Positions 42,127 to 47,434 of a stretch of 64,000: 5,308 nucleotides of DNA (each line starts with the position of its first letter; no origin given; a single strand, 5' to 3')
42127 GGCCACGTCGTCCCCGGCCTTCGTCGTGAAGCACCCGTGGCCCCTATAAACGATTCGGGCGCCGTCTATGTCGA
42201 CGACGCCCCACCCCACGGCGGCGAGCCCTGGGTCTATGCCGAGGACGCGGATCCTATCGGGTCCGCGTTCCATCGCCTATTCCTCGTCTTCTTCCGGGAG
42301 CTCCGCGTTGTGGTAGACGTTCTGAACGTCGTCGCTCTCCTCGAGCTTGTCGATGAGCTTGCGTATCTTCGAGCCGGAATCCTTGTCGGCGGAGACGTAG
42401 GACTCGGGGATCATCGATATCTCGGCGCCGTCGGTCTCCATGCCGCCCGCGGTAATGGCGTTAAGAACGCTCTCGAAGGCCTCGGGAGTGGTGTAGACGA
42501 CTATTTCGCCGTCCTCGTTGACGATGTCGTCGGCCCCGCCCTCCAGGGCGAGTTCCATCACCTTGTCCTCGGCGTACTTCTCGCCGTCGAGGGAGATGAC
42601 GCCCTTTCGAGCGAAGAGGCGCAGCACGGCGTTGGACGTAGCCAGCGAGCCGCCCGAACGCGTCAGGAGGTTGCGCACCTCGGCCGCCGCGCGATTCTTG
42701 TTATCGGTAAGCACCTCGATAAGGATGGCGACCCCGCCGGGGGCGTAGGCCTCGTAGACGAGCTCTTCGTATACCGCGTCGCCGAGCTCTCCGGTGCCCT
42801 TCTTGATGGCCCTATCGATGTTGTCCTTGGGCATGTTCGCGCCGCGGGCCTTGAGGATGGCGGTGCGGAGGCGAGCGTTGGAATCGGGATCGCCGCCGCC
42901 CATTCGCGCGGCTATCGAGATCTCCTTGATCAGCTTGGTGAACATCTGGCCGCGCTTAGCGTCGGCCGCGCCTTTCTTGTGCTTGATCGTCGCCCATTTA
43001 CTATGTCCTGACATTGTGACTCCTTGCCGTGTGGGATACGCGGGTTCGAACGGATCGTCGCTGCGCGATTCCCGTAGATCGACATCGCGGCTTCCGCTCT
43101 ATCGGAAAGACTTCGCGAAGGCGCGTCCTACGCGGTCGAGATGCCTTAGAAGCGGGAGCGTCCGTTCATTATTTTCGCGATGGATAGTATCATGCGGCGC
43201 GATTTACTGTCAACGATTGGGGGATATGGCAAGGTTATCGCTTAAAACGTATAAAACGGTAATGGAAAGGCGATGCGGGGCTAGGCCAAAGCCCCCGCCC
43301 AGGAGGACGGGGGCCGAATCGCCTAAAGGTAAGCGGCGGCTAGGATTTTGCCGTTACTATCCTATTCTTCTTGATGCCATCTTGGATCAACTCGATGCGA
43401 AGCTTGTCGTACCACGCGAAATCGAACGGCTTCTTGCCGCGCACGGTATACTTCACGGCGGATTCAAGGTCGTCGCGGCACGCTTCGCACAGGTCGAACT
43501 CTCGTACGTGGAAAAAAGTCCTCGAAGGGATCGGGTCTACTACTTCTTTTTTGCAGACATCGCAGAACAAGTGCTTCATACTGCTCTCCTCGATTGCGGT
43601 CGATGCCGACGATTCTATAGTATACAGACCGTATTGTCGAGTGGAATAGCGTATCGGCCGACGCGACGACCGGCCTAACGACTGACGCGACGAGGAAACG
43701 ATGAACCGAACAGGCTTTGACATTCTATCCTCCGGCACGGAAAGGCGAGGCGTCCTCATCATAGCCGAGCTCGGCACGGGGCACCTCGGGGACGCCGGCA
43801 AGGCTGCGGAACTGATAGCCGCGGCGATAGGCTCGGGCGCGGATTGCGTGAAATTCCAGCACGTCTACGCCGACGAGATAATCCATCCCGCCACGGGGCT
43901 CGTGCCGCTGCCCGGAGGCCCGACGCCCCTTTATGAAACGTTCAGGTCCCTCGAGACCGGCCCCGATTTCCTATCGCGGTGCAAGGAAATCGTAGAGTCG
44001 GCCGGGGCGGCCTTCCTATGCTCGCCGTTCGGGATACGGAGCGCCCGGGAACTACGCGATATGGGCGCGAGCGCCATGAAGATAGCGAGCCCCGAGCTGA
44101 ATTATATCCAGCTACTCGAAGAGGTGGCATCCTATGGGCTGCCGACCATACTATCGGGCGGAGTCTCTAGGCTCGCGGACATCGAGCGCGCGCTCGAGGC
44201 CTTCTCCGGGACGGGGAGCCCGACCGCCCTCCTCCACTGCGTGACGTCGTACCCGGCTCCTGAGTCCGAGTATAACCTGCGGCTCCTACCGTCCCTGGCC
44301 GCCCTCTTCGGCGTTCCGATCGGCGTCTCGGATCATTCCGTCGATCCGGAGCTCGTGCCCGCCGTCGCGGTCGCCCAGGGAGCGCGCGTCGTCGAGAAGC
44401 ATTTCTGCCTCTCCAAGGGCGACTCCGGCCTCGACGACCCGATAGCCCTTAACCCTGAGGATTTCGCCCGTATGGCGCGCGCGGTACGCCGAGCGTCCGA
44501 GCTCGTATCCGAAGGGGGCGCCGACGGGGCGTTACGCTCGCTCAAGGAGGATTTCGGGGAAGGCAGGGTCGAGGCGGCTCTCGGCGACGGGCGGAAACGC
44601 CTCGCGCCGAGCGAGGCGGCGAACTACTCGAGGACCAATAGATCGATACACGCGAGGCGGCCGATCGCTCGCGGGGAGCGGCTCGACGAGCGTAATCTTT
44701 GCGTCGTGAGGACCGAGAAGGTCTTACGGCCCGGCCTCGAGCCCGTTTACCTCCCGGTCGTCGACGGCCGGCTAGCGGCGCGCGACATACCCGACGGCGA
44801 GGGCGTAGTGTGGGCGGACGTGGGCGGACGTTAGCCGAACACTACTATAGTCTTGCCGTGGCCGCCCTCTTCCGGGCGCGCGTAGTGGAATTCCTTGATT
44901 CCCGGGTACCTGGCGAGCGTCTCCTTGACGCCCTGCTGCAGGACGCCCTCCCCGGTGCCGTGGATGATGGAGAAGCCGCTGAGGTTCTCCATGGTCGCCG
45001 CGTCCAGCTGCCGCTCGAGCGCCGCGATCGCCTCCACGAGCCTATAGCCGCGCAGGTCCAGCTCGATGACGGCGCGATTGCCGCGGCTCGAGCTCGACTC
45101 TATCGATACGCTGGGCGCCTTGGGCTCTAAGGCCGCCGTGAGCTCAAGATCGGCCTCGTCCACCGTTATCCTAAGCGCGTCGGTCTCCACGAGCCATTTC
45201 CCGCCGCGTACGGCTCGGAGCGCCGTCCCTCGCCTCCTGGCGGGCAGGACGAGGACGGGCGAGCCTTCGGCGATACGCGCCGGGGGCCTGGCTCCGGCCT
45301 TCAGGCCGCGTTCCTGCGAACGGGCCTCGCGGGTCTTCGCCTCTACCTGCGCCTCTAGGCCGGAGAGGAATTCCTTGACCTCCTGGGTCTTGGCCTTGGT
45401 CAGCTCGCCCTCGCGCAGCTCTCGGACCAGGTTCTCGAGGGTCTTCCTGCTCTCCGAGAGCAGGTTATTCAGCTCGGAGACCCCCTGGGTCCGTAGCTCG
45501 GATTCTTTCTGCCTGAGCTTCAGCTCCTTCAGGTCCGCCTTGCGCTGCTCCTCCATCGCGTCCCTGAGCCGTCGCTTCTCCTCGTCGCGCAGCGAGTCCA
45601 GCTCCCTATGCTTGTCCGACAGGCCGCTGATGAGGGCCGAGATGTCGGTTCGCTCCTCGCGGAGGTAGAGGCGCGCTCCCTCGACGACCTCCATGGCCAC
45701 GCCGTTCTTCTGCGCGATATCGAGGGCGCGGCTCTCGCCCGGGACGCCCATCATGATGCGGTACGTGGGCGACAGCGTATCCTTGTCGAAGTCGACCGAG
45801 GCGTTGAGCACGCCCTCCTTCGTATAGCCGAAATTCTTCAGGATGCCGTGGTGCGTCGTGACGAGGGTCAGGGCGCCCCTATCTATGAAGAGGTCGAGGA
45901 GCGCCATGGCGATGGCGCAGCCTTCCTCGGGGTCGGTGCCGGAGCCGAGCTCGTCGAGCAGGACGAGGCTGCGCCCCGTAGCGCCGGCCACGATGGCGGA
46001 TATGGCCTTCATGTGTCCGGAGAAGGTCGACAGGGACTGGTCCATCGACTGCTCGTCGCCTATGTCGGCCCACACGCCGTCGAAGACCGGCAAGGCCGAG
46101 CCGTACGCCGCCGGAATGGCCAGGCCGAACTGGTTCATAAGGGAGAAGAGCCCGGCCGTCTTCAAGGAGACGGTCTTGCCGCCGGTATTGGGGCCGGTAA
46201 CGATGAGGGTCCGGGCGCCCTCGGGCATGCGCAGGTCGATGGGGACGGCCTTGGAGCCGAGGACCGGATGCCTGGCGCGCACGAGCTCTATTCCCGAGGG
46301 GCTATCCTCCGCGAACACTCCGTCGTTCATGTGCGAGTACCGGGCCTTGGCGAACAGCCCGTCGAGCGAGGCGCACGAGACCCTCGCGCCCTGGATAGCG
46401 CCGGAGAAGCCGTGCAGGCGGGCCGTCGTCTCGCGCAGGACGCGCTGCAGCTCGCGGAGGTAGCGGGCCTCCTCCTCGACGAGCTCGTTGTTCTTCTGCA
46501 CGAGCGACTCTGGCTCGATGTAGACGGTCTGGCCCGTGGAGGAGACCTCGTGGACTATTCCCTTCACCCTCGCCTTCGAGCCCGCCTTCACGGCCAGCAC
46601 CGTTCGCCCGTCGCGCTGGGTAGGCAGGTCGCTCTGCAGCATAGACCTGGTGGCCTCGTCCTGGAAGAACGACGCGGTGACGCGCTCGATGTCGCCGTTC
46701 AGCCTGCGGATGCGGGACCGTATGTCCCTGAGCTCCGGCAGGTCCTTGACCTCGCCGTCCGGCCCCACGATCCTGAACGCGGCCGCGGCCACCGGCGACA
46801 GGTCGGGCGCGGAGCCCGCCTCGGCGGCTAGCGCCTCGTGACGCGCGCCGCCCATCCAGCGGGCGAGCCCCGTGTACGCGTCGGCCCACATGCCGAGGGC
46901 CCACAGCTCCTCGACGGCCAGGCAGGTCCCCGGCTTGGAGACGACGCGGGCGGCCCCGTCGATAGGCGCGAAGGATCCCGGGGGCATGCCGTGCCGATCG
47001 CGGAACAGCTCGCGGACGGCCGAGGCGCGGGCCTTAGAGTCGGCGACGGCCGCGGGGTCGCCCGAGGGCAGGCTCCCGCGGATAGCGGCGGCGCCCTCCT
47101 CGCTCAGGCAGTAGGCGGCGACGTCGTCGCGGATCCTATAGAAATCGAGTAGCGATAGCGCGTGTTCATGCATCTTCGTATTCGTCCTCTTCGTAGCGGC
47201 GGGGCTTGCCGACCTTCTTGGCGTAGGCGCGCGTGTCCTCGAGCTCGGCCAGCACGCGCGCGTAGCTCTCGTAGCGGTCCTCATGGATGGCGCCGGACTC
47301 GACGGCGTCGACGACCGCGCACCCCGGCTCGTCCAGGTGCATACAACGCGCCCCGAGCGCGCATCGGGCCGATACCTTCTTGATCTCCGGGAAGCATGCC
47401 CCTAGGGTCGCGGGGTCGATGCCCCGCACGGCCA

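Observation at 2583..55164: Eleven operon-first genes have a -10 box exactly 6-7 nt before the ATG and no SD: widespread leaderless mRNAs?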

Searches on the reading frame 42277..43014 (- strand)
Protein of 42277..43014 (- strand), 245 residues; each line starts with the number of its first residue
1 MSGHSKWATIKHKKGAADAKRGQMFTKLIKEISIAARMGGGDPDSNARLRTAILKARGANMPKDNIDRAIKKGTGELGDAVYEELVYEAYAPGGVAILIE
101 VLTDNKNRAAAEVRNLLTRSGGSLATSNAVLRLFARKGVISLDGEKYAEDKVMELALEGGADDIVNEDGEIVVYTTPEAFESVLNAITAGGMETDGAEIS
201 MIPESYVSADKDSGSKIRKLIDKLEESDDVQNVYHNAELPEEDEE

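Call 9: find_encoding_contigs(protein=window:42277-43014:-, flank=10000, max_places=2)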
Protein window:42277-43014:- (245 aa): 3 contigs read that carry it; 1 place shown.
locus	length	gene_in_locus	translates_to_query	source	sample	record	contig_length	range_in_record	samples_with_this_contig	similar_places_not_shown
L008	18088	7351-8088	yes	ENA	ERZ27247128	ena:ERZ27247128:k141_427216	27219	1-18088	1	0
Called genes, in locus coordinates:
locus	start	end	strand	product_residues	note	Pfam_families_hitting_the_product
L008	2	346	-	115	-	PF00753:Lactamase_B (weak)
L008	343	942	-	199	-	-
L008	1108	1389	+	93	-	-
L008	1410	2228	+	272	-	PF01177:Asp_Glu_race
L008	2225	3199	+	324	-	PF03193:RsgA_GTPase, PF01926:MMR_HSR1 (weak)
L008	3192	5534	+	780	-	PF00488:MutS_V, PF01713:Smr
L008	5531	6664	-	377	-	PF03102:NeuB, PF08666:SAF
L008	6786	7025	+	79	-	-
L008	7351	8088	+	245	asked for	PF20772:TACO1_YebC_N, PF01709:Transcrip_reg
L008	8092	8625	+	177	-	PF02075:RuvC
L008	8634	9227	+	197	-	PF01330:RuvA_N, PF00633:HHH (faint), PF01367:5_3_exonuc (faint), PF14520:HHH_5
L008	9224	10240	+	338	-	PF05496:RuvB_N, PF00004:AAA, PF07728:AAA_5 (weak), PF17864:AAA_lid_4, PF05491:WHD_RuvB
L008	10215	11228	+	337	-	PF02547:Queuosine_synth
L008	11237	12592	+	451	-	PF01743:PolyA_pol, PF12627:PolyA_pol_RNAbd, PF01966:HD, PF13735:tRNA_NucTran2_2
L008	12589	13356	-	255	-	PF22935:RM44_endonuclase (weak), PF14622:Ribonucleas_3_3, PF00636:Ribonuclease_3, PF00035:dsrm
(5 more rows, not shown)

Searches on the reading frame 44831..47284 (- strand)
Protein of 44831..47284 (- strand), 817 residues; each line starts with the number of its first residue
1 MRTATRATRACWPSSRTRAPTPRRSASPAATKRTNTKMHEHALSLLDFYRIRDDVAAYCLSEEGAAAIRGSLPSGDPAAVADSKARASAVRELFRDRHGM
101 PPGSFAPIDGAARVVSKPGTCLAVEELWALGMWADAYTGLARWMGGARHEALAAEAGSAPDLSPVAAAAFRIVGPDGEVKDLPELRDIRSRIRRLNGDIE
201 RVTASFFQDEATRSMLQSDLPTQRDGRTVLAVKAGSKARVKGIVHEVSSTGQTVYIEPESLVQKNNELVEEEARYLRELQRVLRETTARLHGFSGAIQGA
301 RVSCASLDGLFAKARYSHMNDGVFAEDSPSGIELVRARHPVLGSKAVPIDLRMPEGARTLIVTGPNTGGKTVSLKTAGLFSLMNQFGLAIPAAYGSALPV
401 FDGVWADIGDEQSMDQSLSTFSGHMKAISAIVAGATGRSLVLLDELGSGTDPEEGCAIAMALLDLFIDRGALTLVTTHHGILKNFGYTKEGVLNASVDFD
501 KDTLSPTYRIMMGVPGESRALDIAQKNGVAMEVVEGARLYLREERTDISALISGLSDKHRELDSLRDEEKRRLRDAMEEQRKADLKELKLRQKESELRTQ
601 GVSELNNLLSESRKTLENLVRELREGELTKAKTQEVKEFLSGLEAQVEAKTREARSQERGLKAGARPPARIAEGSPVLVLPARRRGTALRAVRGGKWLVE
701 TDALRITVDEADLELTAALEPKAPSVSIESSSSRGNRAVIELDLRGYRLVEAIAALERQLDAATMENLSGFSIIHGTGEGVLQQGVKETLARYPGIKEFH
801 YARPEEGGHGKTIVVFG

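Call 7: find_encoding_contigs(protein=window:44831-47284:-, flank=10000, max_places=2)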
Protein window:44831-47284:- (817 aa): no gene with exactly this product is on record in the collection.
